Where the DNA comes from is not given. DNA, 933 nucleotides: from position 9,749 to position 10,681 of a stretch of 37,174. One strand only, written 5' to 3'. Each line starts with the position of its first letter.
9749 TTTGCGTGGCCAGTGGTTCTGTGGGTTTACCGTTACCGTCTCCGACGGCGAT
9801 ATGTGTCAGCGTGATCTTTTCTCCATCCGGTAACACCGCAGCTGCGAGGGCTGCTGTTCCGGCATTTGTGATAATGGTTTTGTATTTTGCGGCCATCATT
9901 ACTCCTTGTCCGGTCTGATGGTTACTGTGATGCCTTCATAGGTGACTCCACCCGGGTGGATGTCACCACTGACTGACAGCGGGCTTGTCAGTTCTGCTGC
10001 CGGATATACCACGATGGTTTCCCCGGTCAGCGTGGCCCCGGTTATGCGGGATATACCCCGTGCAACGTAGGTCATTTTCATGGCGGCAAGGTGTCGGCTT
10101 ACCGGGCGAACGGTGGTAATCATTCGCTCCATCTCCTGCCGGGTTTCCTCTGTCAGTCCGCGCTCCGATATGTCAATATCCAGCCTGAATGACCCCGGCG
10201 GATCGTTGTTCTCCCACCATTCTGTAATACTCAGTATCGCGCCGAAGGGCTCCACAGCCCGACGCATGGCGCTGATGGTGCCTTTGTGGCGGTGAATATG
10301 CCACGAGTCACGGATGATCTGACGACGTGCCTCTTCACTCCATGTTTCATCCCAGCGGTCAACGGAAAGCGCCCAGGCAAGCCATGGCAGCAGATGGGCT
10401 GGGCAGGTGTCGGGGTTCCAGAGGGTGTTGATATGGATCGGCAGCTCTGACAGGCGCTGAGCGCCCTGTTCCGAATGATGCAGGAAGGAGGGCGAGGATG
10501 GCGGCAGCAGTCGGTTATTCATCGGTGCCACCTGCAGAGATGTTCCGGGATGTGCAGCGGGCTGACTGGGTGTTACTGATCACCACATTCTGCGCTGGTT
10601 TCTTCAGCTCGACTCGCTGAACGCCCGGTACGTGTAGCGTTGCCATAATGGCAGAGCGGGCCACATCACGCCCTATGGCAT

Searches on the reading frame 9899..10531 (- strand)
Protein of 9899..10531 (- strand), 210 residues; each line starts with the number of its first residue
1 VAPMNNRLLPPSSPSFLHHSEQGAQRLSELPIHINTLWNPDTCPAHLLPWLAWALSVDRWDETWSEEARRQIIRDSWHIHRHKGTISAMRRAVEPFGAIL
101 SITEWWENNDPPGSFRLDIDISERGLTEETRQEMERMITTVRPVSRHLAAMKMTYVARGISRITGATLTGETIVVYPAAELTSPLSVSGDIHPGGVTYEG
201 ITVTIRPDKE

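Call 4: search_protein_families(library=phrogs, proteins=[window:9899-10531:-])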
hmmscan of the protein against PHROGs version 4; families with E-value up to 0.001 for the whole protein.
window:9899-10531:- (210 aa): 7 families
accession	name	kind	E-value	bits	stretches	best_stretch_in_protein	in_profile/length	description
phrog_48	-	tail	2.2e-75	255.5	1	3-199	11-207/478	tail protein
phrog_5726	-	tail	1.9e-39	137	1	4-151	3-155/249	tail protein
phrog_34934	-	tail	6.3e-21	75.8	1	20-91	23-94/413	tail protein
phrog_29945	-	unknown function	2.7e-20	73.9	1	31-119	121-210/369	-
phrog_9915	-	unknown function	6.4e-18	64.5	1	34-138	841-947/1813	-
phrog_14404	-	tail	6.2e-15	56.2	1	49-154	59-162/363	baseplate protein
phrog_2871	-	tail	1.8e-07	30.4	1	24-169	11-109/1456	tail protein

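Call 6: search_protein_families(library=pfam, proteins=[window:9899-10531:-])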
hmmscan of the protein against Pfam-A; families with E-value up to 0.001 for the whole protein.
window:9899-10531:- (210 aa): 1 family
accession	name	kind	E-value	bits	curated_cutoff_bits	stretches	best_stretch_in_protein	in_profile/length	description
PF09684.15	Tail_P2_I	-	1.5e-47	161.4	20.6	1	9-144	1-138/139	Phage tail protein (Tail_P2_I)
